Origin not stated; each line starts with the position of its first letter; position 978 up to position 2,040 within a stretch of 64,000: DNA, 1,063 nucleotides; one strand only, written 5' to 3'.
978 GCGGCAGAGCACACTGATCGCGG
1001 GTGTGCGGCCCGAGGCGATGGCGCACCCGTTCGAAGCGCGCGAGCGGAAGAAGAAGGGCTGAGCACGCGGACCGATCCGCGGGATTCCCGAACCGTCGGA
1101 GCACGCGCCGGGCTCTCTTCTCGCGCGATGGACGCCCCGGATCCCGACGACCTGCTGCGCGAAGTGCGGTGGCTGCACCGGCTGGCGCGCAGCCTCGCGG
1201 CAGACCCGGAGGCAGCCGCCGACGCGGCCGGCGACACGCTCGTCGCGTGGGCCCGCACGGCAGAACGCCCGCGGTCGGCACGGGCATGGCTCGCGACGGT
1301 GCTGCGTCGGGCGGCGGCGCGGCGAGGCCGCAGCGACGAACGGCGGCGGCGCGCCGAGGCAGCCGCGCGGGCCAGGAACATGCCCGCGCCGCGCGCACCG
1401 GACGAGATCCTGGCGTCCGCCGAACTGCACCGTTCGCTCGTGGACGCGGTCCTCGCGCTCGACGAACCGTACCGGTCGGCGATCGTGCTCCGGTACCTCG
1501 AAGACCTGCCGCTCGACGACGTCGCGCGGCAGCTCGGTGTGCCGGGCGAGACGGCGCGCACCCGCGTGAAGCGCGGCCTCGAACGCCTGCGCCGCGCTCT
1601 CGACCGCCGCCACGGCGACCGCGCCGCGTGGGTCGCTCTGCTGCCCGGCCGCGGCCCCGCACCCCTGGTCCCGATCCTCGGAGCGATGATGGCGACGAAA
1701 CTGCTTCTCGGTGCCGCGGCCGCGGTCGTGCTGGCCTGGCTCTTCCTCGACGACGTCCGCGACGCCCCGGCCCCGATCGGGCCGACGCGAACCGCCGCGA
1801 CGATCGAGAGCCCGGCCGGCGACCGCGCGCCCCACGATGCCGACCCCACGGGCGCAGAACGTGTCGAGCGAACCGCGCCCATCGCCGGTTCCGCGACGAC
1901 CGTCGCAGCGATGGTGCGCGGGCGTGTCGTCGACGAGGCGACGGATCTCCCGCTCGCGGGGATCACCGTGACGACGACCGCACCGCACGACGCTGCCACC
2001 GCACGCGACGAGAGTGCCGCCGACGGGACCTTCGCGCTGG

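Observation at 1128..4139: ECF sigma factor fused in one reading frame to a transmembrane helix and ~790 aa of extracytoplasmic Ig-like repeats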

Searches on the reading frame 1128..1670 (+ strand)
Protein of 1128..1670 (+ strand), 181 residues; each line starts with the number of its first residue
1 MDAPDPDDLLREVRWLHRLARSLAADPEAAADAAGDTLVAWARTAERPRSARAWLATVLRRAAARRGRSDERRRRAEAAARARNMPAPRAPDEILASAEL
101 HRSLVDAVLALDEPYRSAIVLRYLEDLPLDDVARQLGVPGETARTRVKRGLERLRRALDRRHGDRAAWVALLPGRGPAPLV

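Call 68: search_solved_structures(query=window:1128-1670:+, max_evalue=0.001, show_alignments=1)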
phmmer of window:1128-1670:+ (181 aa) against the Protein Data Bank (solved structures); distinct sequences matched with E-value up to 0.001: 10.
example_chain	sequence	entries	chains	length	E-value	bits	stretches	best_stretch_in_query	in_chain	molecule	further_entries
5wuq_A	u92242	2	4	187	2.2e-09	41.3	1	90-158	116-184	ECF RNA polymerase sigma factor SigW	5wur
9m9d_F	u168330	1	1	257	8.7e-09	39.3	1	4-167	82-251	ECF RNA polymerase sigma factor SigE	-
9m9e_F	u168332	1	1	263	9.4e-09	39.2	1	4-167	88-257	ECF RNA polymerase sigma factor SigE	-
9m98_F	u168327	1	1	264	9.5e-09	39.2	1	4-167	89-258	ECF RNA polymerase sigma factor SigE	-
6jhe_A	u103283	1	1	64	6.9e-08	36.4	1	101-158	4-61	ECF RNA polymerase sigma factor SigW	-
6dv9_F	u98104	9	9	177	2.5e-07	34.6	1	16-158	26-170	ECF RNA polymerase sigma factor SigL | RNA polymerase sigma factor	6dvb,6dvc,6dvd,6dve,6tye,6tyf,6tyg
4nqw_A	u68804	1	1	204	2e-06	31.7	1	48-159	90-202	ECF RNA polymerase sigma factor SigK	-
6jcy_F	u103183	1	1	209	4.5e-06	30.5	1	20-159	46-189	ECF RNA polymerase sigma factor SigH,ECF RNA polymerase sigma factor SigE,ECF RNA polymera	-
1or7_A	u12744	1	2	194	0.00034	24.4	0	86-154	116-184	RNA polymerase sigma-E factor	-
6jbq_F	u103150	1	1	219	0.00046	24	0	87-154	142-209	ECF RNA polymerase sigma-E factor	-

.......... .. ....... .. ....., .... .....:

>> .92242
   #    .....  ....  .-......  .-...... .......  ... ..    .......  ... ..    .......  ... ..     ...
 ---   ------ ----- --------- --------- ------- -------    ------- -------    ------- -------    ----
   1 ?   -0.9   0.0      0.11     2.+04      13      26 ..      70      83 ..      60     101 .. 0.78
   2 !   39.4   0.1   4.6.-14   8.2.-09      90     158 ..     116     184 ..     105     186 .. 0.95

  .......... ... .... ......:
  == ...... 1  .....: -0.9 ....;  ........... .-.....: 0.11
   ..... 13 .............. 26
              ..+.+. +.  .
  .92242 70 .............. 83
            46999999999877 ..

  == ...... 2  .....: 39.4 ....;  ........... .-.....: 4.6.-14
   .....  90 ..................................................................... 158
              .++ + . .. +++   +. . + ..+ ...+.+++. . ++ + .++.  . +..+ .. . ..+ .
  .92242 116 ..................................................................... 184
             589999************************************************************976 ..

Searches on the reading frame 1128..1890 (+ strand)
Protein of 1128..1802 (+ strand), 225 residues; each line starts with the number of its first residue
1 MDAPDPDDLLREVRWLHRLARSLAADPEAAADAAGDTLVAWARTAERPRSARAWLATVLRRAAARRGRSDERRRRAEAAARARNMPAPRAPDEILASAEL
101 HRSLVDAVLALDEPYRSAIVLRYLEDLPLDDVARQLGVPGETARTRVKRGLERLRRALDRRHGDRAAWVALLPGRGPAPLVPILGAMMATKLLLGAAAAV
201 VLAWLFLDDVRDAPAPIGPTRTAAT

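Call 45: find_related_loci(query=window:1128-1802:+, collection=genome_contigs, flank=4000)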
Query window:1128-1802:+ (225 aa) in genome_contigs; peptide patterns used: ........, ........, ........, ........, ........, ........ (x = any residue, [..] = any of these).
452 stretches matched a pattern; 1 encode a relative of the query (tblastn E <= 1e-3); 1 distinct loci.
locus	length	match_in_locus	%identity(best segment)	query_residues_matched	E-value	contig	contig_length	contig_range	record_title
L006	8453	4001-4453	34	18-171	2e-7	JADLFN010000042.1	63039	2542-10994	MAG: Planctomycetota bacterium isolate SJ383 c_000000954005, whole genome shotgun sequence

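Call 47: search_protein_representatives(protein=window:1128-1890:+)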
Query: 254 residues. Proteins with E-value up to 0.001 (for the whole library): 29146; up to 1e-10: 10619; up to 1e-30: 77. The best 150 are listed.
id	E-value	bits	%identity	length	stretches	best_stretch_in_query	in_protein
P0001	6.7e-150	514.3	100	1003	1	1-254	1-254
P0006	4.1e-57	210.5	55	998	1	5-245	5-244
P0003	1.1e-55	205.7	55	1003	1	3-242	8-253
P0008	1.9e-53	198.5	56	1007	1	3-234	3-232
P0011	5.7e-40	154.3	51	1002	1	8-243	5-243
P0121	5.6e-37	144.5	50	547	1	6-238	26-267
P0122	7.5e-37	144.1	50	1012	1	1-218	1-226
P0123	1.6e-36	143.1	48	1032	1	7-239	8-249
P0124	1.2e-35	140.2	58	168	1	52-197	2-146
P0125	3.5e-35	138.6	48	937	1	5-204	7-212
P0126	4.7e-35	138.2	44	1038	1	2-250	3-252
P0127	4.8e-35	138.2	49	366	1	7-242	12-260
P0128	5.7e-35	137.9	47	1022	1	7-242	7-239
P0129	1.2e-34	136.9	48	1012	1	2-234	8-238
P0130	3.6e-34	135.3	43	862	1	2-240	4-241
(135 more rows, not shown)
